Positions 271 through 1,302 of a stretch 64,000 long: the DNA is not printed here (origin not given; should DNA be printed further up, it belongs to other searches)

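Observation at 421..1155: An ESCRT-II Vps22/EAP30 homolog is a eukaryotic signature protein marking this as an Asgard-type archaeon.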

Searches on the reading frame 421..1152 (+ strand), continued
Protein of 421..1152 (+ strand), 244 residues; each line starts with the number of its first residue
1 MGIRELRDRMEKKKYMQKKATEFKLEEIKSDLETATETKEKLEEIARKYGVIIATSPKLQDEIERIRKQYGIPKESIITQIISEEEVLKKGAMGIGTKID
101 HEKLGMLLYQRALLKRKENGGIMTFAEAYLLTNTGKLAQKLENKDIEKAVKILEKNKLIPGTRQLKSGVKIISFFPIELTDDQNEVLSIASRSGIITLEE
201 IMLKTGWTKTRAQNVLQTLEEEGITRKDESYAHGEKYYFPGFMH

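Call 62: search_solved_structures(query=A3, max_evalue=1)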
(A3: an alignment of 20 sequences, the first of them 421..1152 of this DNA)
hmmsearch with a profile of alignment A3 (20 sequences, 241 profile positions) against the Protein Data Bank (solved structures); distinct sequences matched with E-value up to 1: 25.
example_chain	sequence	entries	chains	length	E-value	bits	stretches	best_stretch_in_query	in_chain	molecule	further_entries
2zme_A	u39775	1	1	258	2.8e-34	121.9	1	4-239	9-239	Vacuolar-sorting protein SNF8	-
3cuq_A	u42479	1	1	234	1.2e-31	113.2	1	23-239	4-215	Vacuolar-sorting protein SNF8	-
1u5t_A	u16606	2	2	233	2.1e-17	66.6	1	29-221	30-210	appears to be functionally related to SNF7; Snf8p | VPS22, YPL002C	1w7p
3cuq_B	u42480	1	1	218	5.4e-13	52.2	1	36-235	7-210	Vacuolar protein-sorting-associated protein 36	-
2zme_B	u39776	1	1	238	7e-13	51.8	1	2-234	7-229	Vacuolar protein-sorting-associated protein 36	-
5yi0_B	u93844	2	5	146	0.0037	20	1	119-165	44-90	Zinc transport transcriptional regulator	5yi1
5yhx_A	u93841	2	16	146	0.0041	19.8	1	119-165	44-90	Zinc transport transcriptional regulator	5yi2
5yhy_A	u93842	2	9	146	0.0044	19.7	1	119-165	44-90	Zinc transport transcriptional regulator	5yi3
5yhz_A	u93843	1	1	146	0.0045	19.7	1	119-164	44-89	Zinc transport transcriptional regulator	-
2gtv_X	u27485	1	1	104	0.025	17.2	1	25-114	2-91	chorismate mutase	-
6fi9_A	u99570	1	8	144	0.051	16.2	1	121-165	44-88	Transcriptional regulator ZitR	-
3i71_A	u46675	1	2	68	0.055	16.1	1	183-227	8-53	Ethanolamine utilization protein eutK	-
2waq_C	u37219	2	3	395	0.11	15.1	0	156-202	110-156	DNA-DIRECTED RNA POLYMERASE RPO1C SUBUNIT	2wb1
2y0s_C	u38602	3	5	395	0.12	15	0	156-202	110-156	DNA-DIRECTED RNA POLYMERASE SUBUNIT A'' | DNA-DIRECTED RNA POLYMERASE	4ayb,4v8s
9lv4_A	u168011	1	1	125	0.21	14.2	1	31-109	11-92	Minibinder tw1102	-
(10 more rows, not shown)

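Call 63: list_cluster_members(proteins=[P0062, P0063, P0070, P0046, P0056, P0039, P0043, P0137, P0149, P0060])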
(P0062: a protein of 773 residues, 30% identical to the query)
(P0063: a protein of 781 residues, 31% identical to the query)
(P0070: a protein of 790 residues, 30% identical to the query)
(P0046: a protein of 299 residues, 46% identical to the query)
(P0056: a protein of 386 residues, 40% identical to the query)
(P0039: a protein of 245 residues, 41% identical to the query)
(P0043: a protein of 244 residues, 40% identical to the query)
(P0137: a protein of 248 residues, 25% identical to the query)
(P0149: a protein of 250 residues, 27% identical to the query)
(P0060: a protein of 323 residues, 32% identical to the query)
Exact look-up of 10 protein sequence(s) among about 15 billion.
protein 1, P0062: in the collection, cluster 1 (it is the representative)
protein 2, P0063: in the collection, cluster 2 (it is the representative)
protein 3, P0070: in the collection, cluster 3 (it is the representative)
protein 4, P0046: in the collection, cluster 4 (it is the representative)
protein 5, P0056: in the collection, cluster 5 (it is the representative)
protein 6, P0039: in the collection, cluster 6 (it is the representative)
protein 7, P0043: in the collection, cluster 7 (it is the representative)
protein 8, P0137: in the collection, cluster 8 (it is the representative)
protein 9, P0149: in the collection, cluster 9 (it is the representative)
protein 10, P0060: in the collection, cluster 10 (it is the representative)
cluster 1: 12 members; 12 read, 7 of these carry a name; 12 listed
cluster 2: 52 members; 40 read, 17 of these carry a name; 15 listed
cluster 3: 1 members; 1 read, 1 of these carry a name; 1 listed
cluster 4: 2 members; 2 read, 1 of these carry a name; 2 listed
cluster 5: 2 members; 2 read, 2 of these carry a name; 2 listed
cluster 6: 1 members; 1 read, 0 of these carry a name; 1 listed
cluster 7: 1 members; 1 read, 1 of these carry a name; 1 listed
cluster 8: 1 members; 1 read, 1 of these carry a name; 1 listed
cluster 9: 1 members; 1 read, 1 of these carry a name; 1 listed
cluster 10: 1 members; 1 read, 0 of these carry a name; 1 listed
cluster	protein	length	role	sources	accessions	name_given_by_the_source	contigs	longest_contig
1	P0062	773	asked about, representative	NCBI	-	-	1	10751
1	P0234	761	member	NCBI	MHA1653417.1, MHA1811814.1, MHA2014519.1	MAG: hypothetical protein ACTSYX_00110 [Candidatus Thorarchaeota archaeon]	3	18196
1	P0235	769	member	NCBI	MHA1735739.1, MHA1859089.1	MAG: hypothetical protein ACTSV8_05145 [Candidatus Thorarchaeota archaeon]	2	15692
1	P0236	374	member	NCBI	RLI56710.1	MAG: hypothetical protein DRO93_11100, partial [Candidatus Thorarchaeota archaeon]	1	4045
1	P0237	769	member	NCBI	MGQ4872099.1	MAG: hypothetical protein ACP6IT_09740 [Candidatus Thorarchaeota archaeon]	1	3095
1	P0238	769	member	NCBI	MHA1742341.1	MAG: hypothetical protein ACTSVD_09665 [Candidatus Thorarchaeota archaeon]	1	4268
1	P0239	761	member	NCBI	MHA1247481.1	MAG: hypothetical protein ACTSPE_09165 [Candidatus Thorarchaeota archaeon]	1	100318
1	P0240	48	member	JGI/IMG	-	hypothetical protein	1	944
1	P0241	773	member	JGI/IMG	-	-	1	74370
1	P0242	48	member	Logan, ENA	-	-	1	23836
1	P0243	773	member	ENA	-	-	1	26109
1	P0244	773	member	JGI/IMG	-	-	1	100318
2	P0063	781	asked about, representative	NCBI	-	-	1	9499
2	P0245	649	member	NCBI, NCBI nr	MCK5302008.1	MAG: hypothetical protein KAJ96_02610, partial [Candidatus Thorarchaeota archaeon] | hypothetical protein [Candidatus Thorarchaeota archaeon]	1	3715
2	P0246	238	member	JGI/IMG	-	hypothetical protein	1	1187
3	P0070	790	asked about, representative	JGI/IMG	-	hypothetical protein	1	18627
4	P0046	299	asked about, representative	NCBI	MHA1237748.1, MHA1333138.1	MAG: hypothetical protein ACTSSJ_00640 [Candidatus Odinarchaeia archaeon]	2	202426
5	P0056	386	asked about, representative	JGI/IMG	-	hypothetical protein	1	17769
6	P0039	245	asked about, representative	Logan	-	-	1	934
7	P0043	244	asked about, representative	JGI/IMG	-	hypothetical protein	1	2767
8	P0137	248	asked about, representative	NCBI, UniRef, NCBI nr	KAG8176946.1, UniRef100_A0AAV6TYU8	hypothetical protein JTE90_013623 [Oedothorax gibbosus] | Vacuolar-sorting protein SNF8 n=1 Tax=Oedothorax gibbosus TaxID=931172 ...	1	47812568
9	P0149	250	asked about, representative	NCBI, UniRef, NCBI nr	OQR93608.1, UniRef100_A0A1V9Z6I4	vacuolar sorting protein SNF8 [Thraustotheca clavata] | Vacuolar sorting protein SNF8 n=1 Tax=Thraustotheca clavata TaxID=74557 ...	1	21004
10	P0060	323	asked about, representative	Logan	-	-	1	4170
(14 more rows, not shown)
